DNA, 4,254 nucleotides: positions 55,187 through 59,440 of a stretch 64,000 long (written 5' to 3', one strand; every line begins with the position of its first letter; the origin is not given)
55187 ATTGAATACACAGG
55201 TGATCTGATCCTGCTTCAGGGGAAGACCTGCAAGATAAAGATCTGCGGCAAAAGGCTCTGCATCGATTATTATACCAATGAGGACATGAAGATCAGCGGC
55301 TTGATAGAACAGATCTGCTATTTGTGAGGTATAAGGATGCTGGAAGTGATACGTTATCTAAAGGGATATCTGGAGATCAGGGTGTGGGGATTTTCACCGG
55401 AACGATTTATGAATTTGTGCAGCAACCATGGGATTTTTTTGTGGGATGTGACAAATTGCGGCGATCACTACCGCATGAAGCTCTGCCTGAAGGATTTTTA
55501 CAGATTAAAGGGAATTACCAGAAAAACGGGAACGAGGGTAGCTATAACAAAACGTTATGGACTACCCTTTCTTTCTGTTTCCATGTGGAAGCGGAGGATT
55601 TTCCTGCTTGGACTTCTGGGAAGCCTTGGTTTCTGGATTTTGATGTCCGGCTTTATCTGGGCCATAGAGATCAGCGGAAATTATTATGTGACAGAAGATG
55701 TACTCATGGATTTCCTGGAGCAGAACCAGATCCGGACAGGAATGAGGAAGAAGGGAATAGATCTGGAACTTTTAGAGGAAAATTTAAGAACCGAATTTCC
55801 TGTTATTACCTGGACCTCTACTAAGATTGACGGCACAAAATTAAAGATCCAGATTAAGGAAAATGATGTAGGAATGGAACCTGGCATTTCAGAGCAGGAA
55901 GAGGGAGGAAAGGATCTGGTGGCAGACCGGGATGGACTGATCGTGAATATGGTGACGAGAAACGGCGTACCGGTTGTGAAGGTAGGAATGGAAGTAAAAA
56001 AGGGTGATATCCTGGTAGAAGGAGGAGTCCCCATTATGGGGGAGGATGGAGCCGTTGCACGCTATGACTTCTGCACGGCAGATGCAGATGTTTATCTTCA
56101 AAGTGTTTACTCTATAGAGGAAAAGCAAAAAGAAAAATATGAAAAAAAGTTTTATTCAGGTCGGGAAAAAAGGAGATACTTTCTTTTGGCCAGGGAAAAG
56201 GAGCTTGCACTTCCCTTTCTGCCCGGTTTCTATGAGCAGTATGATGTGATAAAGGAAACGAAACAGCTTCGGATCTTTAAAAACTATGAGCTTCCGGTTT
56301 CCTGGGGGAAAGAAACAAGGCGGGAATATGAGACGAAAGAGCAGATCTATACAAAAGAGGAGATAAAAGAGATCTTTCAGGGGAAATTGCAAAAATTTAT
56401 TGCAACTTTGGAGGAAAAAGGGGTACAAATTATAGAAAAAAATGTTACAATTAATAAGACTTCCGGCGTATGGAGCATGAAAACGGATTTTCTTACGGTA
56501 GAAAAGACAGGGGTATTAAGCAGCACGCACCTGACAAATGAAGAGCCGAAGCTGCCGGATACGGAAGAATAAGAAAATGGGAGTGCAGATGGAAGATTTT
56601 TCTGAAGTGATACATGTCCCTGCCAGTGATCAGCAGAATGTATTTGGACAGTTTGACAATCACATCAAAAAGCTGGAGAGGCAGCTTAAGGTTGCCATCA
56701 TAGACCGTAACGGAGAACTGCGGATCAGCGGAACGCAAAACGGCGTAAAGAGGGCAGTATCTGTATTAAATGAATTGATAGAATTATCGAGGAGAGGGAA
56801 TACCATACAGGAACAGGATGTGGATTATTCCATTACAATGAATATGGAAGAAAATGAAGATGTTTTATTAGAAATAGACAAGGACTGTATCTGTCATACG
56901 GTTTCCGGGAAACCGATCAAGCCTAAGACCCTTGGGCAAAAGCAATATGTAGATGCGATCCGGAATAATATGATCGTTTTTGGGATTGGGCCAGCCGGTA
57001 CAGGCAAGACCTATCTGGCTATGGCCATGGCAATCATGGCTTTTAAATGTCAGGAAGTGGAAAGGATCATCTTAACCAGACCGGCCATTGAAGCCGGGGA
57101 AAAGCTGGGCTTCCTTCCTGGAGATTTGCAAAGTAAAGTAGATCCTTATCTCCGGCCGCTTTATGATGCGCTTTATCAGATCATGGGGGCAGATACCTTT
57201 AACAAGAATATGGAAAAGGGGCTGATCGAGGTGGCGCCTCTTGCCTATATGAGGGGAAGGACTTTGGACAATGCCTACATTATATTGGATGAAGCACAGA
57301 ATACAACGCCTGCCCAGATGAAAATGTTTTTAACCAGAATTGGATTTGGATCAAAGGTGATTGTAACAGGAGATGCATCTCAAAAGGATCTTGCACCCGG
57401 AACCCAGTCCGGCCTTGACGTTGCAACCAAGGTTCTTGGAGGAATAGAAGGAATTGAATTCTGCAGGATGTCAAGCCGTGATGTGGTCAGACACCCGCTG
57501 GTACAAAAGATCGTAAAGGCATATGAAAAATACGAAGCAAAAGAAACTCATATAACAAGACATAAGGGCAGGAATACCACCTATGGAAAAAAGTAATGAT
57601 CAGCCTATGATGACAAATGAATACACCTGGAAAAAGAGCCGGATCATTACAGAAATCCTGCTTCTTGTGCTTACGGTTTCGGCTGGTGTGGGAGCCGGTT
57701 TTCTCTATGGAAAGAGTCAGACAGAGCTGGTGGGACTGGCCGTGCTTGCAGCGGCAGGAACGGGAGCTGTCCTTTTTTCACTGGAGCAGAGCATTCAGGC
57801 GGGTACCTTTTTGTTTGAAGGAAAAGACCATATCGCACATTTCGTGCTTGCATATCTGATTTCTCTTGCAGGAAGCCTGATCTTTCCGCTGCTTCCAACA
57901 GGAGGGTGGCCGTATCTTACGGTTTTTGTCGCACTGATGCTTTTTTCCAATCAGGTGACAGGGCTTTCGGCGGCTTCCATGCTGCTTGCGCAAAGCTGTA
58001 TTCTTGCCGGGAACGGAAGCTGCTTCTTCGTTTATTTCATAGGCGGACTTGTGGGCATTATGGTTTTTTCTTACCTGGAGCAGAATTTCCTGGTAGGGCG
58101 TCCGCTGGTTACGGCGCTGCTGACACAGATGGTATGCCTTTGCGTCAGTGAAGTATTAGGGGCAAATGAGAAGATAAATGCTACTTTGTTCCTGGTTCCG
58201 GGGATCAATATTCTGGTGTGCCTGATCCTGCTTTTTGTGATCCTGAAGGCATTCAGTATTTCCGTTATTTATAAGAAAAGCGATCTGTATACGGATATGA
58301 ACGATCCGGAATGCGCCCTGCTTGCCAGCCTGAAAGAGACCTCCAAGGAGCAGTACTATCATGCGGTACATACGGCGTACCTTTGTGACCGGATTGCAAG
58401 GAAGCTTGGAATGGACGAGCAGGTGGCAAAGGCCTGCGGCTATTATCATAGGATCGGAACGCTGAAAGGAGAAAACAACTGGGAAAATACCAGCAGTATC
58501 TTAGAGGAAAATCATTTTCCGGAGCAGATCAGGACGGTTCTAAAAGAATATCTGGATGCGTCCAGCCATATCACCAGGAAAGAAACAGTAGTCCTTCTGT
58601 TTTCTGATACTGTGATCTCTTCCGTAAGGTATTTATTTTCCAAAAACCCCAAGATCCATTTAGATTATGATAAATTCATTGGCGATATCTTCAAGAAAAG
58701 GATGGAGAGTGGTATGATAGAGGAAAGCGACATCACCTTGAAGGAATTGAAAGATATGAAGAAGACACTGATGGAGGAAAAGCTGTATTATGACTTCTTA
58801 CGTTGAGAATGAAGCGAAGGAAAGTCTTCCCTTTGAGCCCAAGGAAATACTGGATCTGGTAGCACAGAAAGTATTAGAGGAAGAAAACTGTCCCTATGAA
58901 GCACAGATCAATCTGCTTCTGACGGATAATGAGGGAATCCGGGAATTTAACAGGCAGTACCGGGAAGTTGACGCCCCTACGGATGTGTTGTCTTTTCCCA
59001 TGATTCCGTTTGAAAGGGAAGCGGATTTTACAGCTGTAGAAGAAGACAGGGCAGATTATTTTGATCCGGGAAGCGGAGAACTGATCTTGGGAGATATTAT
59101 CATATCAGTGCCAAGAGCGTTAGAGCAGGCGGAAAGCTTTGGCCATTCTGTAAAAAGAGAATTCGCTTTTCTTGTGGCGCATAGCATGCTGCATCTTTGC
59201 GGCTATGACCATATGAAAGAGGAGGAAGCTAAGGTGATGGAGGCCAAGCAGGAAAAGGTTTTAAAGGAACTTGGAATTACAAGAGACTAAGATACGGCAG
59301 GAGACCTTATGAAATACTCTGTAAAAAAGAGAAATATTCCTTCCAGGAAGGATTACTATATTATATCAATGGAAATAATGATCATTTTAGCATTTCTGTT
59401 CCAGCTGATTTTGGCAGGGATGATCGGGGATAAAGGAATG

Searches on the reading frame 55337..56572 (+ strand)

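Call 48: search_protein_families(library=ncbifam, proteins=[window:55337-56572:+], max_evalue=1e-20)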
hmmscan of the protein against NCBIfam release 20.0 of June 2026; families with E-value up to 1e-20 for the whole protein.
window:55337-56572:+ (411 aa): 1 family
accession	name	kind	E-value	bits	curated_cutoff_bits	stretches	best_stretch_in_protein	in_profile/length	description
TIGR02876.1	spore_yqfD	equivalog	2.2e-77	260.6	256.7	1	6-373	3-361/382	sporulation protein YqfD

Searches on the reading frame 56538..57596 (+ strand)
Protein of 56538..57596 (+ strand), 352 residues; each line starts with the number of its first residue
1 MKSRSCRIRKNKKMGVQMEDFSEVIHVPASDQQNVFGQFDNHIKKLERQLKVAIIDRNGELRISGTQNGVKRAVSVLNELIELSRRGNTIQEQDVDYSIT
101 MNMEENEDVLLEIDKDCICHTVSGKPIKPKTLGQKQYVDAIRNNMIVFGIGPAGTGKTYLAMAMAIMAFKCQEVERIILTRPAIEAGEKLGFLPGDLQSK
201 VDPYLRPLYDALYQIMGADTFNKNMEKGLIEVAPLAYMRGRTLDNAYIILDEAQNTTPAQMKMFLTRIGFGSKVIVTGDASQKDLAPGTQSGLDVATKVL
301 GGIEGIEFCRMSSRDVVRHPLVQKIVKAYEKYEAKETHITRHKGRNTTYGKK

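Call 48: search_protein_families(library=ncbifam, proteins=[window:56538-57596:+], max_evalue=1e-20)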
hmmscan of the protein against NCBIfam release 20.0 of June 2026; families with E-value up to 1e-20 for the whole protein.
window:56538-57596:+ (352 aa): 2 families
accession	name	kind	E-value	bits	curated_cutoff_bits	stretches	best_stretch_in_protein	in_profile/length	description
NF007827.1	PRK10536.1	equivalog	2e-61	207.6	380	1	124-329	46-253/253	phosphate starvation-inducible protein PhoH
NF053827.1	RNA5-3helPhoH2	equivalog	2.7e-27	95.9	680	1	149-294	242-390/427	RNA 5'-3' helicase PhoH2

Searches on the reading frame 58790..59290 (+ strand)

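Call 48: search_protein_families(library=ncbifam, proteins=[window:58790-59290:+], max_evalue=1e-20)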
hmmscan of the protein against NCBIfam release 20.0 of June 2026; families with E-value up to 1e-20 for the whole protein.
window:58790-59290:+ (166 aa): 1 family
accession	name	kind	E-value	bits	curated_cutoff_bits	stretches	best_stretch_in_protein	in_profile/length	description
TIGR00043.2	TIGR00043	equivalog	8.8e-45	151.9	45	1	8-165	4-146/146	rRNA maturation RNase YbeY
